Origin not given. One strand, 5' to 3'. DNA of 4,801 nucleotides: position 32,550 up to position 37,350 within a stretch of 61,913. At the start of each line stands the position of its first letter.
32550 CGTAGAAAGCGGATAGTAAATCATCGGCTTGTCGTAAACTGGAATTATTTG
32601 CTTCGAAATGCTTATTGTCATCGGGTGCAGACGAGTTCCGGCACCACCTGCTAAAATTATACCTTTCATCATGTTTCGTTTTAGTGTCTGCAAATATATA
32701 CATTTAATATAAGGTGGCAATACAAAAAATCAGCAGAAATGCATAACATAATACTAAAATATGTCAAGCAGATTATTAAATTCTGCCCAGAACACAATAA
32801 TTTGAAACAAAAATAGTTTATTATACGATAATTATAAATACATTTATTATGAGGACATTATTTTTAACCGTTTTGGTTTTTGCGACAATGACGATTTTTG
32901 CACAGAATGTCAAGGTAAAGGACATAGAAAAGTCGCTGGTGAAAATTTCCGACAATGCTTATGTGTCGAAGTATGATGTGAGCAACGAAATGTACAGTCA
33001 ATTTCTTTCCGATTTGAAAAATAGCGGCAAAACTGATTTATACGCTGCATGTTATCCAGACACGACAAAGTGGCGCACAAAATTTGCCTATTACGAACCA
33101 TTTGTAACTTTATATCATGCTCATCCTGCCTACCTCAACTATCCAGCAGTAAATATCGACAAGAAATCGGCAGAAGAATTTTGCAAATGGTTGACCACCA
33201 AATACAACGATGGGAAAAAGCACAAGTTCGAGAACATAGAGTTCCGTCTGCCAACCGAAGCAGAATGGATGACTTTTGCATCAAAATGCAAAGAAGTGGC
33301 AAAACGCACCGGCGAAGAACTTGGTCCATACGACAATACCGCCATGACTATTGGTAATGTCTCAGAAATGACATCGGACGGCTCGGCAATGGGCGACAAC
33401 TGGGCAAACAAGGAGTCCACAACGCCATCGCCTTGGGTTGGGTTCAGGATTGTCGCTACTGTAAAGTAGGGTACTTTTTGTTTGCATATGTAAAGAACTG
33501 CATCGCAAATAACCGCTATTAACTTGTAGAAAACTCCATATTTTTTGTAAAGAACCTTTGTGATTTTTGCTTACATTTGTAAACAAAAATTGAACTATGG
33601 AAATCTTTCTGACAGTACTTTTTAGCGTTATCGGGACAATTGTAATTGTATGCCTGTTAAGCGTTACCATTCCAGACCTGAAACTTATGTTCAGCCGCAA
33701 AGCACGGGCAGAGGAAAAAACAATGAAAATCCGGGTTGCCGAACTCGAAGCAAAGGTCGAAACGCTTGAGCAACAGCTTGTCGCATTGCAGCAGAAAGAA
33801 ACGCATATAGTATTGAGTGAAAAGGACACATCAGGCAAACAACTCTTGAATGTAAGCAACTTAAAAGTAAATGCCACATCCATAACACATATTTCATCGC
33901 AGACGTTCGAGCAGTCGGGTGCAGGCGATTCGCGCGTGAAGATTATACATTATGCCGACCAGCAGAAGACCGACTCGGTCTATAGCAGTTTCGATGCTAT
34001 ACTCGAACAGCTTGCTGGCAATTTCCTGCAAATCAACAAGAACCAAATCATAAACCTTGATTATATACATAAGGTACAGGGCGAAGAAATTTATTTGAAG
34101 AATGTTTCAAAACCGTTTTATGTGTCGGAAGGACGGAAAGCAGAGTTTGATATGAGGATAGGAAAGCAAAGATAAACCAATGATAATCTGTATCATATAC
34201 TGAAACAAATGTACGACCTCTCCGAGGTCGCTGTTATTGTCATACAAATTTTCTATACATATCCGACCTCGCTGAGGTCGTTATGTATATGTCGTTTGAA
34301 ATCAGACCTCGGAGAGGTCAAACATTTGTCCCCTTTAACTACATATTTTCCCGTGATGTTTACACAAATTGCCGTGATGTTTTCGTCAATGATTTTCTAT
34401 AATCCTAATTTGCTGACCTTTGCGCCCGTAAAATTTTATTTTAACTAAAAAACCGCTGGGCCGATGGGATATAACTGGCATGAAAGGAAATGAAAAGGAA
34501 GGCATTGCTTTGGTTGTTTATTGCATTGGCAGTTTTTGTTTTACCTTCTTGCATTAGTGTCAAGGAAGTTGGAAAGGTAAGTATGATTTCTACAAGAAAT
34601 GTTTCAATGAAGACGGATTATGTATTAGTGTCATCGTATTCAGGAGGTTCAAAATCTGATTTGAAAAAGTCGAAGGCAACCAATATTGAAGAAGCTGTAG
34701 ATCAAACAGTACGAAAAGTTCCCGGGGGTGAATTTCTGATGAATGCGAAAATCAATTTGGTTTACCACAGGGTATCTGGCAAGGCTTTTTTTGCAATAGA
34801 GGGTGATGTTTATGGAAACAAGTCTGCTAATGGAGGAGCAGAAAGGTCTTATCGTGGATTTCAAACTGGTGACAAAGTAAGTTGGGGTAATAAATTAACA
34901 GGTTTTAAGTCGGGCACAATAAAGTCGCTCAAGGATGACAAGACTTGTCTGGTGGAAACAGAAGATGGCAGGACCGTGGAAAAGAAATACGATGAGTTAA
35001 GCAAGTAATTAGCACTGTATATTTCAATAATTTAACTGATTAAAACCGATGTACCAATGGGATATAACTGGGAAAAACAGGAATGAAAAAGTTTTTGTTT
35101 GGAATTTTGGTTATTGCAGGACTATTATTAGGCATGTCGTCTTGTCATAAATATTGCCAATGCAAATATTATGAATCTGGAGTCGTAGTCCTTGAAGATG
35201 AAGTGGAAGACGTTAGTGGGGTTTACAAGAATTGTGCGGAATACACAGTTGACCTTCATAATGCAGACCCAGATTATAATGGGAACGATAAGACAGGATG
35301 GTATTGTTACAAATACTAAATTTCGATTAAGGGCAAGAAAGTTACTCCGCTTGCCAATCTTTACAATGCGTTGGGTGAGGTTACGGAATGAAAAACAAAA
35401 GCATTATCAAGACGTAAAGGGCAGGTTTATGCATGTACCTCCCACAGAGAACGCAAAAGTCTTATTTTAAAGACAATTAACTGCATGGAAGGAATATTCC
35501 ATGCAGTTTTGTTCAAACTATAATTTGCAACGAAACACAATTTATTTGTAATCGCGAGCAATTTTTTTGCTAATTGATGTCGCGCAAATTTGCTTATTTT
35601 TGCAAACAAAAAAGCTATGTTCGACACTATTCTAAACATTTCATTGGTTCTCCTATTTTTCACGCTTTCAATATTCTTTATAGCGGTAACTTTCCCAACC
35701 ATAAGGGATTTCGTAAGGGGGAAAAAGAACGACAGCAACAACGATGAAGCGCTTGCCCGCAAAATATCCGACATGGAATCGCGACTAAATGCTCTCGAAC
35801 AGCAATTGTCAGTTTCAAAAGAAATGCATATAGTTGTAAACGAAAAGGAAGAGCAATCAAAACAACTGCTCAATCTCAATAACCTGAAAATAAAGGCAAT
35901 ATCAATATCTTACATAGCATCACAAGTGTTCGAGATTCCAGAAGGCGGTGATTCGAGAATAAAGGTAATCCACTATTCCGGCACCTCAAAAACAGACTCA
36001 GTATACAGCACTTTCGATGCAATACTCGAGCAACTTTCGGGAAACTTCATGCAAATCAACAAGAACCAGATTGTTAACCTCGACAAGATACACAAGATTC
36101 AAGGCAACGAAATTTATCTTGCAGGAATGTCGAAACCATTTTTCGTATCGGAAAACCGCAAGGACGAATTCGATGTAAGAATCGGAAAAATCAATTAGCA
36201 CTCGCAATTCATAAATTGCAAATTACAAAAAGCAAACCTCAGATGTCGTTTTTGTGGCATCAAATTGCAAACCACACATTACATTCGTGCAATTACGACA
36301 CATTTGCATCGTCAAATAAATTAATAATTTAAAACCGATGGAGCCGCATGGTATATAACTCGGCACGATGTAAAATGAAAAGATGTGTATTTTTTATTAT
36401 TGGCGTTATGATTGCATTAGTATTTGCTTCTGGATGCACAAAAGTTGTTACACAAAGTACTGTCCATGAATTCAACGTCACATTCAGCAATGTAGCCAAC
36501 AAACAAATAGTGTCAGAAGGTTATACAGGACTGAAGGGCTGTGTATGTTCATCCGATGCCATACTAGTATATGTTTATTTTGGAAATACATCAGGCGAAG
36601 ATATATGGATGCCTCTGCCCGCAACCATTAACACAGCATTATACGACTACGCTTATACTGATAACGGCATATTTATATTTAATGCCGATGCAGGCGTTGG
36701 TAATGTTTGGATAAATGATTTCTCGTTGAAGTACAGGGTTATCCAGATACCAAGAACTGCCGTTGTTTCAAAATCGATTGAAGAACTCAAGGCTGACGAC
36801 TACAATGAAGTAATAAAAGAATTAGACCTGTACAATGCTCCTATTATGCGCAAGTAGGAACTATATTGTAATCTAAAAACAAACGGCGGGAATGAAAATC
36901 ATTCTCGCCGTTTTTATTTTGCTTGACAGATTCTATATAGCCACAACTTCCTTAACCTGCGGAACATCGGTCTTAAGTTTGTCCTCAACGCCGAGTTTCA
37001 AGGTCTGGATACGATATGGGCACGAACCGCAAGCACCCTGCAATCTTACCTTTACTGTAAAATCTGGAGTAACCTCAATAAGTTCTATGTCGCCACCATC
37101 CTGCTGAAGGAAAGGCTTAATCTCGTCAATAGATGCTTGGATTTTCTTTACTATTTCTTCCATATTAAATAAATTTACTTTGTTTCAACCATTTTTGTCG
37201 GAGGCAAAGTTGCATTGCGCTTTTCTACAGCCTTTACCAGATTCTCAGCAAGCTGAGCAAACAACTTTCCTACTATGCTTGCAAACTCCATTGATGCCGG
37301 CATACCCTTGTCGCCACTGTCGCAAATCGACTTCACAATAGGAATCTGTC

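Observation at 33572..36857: Duplicated module: membrane-anchored coiled-coil LytTR proteins interleaved with lipoprotein genes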

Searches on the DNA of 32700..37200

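Call 15: search_rna_families(source=window, start=32700, end=37200, threshold=evalue, max_evalue=1)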
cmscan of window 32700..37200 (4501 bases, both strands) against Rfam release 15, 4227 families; matches with E-value up to 1: 1.
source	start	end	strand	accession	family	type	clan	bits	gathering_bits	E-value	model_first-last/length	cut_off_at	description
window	36876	36922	+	RF04042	mir-7961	Gene; miRNA;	-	21.7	90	0.57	1-56/56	no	mir-7961 microRNA precursor family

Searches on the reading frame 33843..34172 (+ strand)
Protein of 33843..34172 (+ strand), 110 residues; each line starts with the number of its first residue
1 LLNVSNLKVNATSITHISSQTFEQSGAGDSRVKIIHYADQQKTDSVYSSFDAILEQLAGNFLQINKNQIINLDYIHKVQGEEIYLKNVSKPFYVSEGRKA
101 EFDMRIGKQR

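Call 78: search_solved_structures(query=window:33843-34172:+, max_evalue=10, show_alignments=3)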
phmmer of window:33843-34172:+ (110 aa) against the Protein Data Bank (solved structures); distinct sequences matched with E-value up to 10: 1.
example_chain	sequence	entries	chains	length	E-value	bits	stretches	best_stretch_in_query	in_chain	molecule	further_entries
9p1c_A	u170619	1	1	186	0.86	13.3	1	23-95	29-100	Transmembrane protease serine 11A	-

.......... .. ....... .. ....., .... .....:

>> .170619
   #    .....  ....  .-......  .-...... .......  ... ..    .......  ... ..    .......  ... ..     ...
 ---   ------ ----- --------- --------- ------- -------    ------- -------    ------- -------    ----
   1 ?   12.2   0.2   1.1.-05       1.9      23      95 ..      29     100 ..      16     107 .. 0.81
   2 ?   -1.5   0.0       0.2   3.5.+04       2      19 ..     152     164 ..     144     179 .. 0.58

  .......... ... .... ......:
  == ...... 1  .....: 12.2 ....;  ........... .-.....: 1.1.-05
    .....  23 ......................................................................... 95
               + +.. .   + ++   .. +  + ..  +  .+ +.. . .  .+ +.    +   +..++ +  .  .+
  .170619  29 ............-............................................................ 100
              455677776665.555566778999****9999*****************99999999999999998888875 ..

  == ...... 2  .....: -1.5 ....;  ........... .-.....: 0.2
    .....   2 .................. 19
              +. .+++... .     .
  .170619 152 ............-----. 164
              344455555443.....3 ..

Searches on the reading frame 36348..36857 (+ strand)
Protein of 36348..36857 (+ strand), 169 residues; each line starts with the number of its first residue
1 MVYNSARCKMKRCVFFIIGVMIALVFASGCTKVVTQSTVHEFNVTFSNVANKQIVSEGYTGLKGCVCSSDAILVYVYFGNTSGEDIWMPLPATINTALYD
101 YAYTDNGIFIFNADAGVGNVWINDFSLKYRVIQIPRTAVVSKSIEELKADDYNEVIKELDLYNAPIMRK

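Call 3: search_protein_families(library=pfam, proteins=[window:36348-36857:+], max_evalue=1)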
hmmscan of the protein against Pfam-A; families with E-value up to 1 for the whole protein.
window:36348-36857:+ (169 aa): 0 families

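Call 4: search_protein_families(library=ncbifam, proteins=[window:36348-36857:+], max_evalue=1)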
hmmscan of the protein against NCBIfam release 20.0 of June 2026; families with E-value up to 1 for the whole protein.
window:36348-36857:+ (169 aa): 0 families

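Call 41: search_protein_families(library=padloc, proteins=[window:36375-36857:+], max_evalue=0.01)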
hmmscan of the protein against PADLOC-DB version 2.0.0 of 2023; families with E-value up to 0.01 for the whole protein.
window:36375-36857:+ (160 aa): 0 families

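Call 42: search_protein_families(library=phrogs, proteins=[window:36375-36857:+], max_evalue=0.01)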
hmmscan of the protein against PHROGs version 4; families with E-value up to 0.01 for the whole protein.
window:36375-36857:+ (160 aa): 0 families

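Call 46: find_homologous_proteins(query=A3)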
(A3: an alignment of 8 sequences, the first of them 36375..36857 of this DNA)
Query A3 (8 sequences) (160 aa, profile of the alignment): 52 proteins with E <= 0.001 among 1314 candidates.
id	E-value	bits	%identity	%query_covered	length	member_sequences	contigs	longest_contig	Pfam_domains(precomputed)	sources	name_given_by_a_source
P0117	1.8e-77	277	84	100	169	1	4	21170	-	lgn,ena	-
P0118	3.9e-76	272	74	100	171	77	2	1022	-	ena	-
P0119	2.2e-75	270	64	100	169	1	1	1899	-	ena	-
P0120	2.5e-75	270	62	100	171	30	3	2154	-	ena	-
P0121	2.6e-75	270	93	100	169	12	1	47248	-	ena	-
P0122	6.9e-75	268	55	100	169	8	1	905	-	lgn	-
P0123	8.5e-75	268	74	100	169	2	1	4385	-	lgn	-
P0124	4.5e-74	266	61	100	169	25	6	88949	-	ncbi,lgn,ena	-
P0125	1.8e-73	264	70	100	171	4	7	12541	-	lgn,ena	-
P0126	2.8e-73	263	74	100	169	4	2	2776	-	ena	-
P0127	4.9e-73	262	66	100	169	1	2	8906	-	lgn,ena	-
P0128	6.7e-72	259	59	100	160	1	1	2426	-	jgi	-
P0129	9.0e-72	258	84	100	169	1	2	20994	-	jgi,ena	-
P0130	2.0e-71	257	73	100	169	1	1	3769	-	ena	-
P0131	2.5e-71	257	73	100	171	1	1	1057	-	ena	-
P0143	7.2e-67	242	50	99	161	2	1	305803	-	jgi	jgi:hypothetical protein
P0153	4.1e-57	210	39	97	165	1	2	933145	-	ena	-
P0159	2.9e-46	175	35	100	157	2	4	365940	-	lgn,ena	-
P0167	5.7e-20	90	29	84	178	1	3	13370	-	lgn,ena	-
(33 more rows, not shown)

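Call 47: find_encoding_contigs(protein=P0153, flank=4000, max_places=2)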
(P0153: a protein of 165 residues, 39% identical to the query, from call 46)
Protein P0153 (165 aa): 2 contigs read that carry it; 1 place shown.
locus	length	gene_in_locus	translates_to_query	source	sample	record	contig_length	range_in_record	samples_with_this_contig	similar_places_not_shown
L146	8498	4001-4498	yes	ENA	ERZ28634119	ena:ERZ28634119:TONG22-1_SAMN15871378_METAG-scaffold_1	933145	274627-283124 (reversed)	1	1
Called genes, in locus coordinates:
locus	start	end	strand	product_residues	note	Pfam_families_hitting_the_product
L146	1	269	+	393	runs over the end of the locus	PF03116:NQR2_RnfD_RnfE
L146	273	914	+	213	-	PF04205:FMN_bind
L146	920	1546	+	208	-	PF02508:Rnf-Nqr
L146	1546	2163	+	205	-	PF02508:Rnf-Nqr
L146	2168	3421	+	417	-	PF00970:FAD_binding_6 (faint), PF00111:Fer2, PF00175:NAD_binding_1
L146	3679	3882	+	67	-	-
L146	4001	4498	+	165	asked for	-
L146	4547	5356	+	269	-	-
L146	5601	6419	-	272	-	PF13715:CarbopepD_reg_2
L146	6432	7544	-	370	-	PF00155:Aminotran_1_2, PF00266:Aminotran_5, PF01041:DegT_DnrJ_EryC1, PF01053:Cys_Met_Meta_PP (faint)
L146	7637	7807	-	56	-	-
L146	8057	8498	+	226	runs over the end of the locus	PF03588:Leu_Phe_trans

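Call 48: find_encoding_contigs(protein=P0159, flank=4000, max_places=2)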
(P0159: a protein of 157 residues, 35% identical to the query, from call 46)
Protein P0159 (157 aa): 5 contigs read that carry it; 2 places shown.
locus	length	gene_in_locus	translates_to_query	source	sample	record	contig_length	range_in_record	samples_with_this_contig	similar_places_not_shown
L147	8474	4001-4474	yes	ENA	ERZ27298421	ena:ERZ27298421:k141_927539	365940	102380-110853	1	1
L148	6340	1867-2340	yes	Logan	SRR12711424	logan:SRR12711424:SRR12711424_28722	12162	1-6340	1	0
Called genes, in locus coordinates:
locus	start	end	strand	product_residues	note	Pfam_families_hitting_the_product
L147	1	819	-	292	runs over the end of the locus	PF01370:Epimerase, PF02719:Polysacc_synt_2 (weak), PF04321:RmlD_sub_bind, PF16363:GDP_Man_Dehyd, PF07993:NAD_binding_4 (weak)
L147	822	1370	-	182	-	PF00908:dTDP_sugar_isom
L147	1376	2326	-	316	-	PF00483:NTP_transferase, PF12804:NTP_transf_3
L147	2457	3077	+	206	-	PF03781:FGE-sulfatase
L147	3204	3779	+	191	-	PF04397:LytTR (weak)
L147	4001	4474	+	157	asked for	-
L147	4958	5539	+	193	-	PF04397:LytTR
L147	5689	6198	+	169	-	-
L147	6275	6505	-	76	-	PF01106:NifU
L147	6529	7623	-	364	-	PF01883:FeS_assembly_P, PF01656:CbiA, PF02374:ArsA_ATPase (weak), PF09140:MipZ (weak), PF10609:ParA, PF13614:AAA_31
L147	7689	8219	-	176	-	PF01782:RimM, PF24986:PRC_RimM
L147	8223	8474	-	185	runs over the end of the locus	PF00886:Ribosomal_S16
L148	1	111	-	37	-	?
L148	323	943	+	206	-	PF03781:FGE-sulfatase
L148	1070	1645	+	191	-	PF04397:LytTR (weak)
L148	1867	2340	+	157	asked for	-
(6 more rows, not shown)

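Call 49: find_encoding_contigs(protein=P0167, flank=4000, max_places=2)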
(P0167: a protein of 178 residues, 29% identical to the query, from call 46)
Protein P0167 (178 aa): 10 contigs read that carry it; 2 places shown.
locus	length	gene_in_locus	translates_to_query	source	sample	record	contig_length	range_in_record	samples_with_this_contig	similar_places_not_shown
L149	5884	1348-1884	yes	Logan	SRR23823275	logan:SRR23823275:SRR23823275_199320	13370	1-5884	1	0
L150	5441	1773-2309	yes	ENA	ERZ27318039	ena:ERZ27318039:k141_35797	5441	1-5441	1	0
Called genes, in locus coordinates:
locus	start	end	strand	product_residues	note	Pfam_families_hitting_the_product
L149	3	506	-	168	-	?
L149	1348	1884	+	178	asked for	-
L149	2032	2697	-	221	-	-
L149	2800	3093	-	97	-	-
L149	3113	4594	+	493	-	PF00488:MutS_V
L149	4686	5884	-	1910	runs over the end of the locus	PF16656:Pur_ac_phosph_N (faint), PF25788:Ig_Rha78A_N (faint), PF25059:FN3_DSCAM-DSCAML_C (faint), PF00041:fn3 (weak), PF00041:fn3 (weak), PF00629:MAM, PF00041:fn3, PF18962:Por_Secre_tail, +1 more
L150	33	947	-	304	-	PF01515:PTA_PTB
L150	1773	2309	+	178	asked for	-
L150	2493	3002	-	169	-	-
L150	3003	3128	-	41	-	-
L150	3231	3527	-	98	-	-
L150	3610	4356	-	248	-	-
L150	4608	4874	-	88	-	-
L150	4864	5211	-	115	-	-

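Call 50: find_encoding_contigs(protein=P0143, flank=4000, max_places=2)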
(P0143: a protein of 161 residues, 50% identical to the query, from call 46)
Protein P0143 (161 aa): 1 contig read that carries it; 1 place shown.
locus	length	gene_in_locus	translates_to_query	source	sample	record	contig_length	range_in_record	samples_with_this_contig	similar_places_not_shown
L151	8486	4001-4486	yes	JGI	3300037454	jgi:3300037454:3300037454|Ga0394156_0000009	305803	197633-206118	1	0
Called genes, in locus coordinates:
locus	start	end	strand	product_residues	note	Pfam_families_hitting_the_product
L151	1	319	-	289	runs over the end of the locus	PF00483:NTP_transferase, PF12804:NTP_transf_3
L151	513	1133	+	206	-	PF03781:FGE-sulfatase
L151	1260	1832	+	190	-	PF04397:LytTR (weak)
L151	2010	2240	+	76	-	-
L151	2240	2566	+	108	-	-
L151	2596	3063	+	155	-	-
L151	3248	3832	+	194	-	PF04397:LytTR (weak)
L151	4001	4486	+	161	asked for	-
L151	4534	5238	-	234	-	PF24675:NpmA (weak), PF13847:Methyltransf_31 (weak), PF02390:Methyltransf_4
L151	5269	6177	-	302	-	PF00849:PseudoU_synth_2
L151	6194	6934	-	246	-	PF00814:TsaD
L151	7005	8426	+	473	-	PF14134:DUF4301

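Call 73: predict_structure(alignment_id=A6)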
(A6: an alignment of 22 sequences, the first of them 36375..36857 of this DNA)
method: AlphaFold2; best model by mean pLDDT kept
length: 160 residues; sequences in the alignment: 22
mean_pLDDT: 76.4   pTM: 0.61
mean pLDDT of the five models: 76.4, 74.9, 74.0, 73.2, 72.2
residues with pLDDT >= 90: 67; 70-90: 30; 50-70: 47; < 50: 16
segments of 3 or more residues with pLDDT < 50: 1-3, 19-24, 131-134, 158-160
pLDDT, mean of each block of 10 residues (from residue 1): 53 53 59 95 96 85 89 78 93 92 96 95 76 51 63 50
secondary structure, 60 per line:
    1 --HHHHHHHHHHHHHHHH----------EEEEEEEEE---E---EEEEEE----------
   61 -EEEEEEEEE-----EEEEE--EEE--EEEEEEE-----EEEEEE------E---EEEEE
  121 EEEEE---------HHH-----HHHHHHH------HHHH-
elements in order: H3-18 E29-37 E45-50 E62-70 E76-80 E83-85 E88-94 E100-105 E116-125 H143-149 H156-159

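Call 76: fold_search(model_id=the predicted structure, library=pdb)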
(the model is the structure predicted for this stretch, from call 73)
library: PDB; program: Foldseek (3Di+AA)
matches with E <= 10: 936; with E <= 0.001: 0
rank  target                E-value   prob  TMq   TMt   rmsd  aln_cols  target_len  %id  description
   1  9vzk_T                1.7e-02  0.97  0.33  0.14   5.7       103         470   14  Cryo-EM structure of bacteriophage P1 baseplate in C3 (released 2025-10-22)
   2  9vzk_Y                4.4e-02  0.90  0.32  0.14   5.8       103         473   14  Cryo-EM structure of bacteriophage P1 baseplate in C3 (released 2025-10-22)
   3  4n8p                  4.4e-02  0.80  0.32  0.40  12.0       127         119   10  Crystal structure of a strand swapped CTLA-4 from Duckbill Platypus [PSI-NYSGRC-012711] (released 2013-10-30)
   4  3wmp_A                4.9e-02  0.97  0.36  0.55   5.6       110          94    9  Crystal structure of SLL-2 (released 2015-01-14)
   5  9ay5_0                5.5e-02  0.80  0.31  0.13   5.7       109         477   16  Tail-Baseplate of P1 bacteriophage (released 2025-09-10)
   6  5w5p                  6.5e-02  0.72  0.31  0.11   8.9       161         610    6  Crystal structure of Acinetobacter baumannii phage AM24 tailspike protein (released 2018-12-19)
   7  8ytb_A                8.1e-02  0.06  0.11  0.09  17.2       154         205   12  Cryo-EM structure of enterovirus A71 empty particle (released 2024-09-04)
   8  8ck1_B                8.6e-02  0.57  0.23  0.27  10.2       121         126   12  Carin 1 bacteriophage tail, connector and tail fibers assembly (released 2023-03-15)
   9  6voc_B                1.1e-01  0.84  0.35  0.34   8.0       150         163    6  icosahedral symmetry reconstruction of brome mosaic virus (RNA 3+4) (released 2020-05-20)
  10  7ebz_A                1.1e-01  0.08  0.14  0.09  18.0       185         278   10  EV-D68 in complex with 2H12 Fab (state S1) (released 2021-03-31)
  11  4y9v_A                1.1e-01  0.66  0.31  0.11   7.6       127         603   11  Gp54 tailspike of Acinetobacter baumannii bacteriophage AP22 in complex with A. baumannii capsular saccharide (released 2017-02-01)
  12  1xe0_F                1.2e-01  0.25  0.19  0.25  14.1       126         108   10  The structure and function of Xenopus NO38-core, a histone binding chaperone in the nucleolus (released 2004-12-21)
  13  7pe2_AA               1.3e-01  0.82  0.35  0.34   8.0       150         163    6  Cryo-EM structure of BMV-derived VLP expressed in E. coli (eVLP) (released 2022-03-02)
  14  6aku_A                1.3e-01  0.16  0.21  0.18  16.8       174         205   12  Cryo-EM structure of CVA10 empty particle (released 2019-01-16)
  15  2y22_E                1.3e-01  0.13  0.13  0.22  15.2        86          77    9  Human AlphaB-crystallin Domain (residues 67-157) (released 2011-03-02)
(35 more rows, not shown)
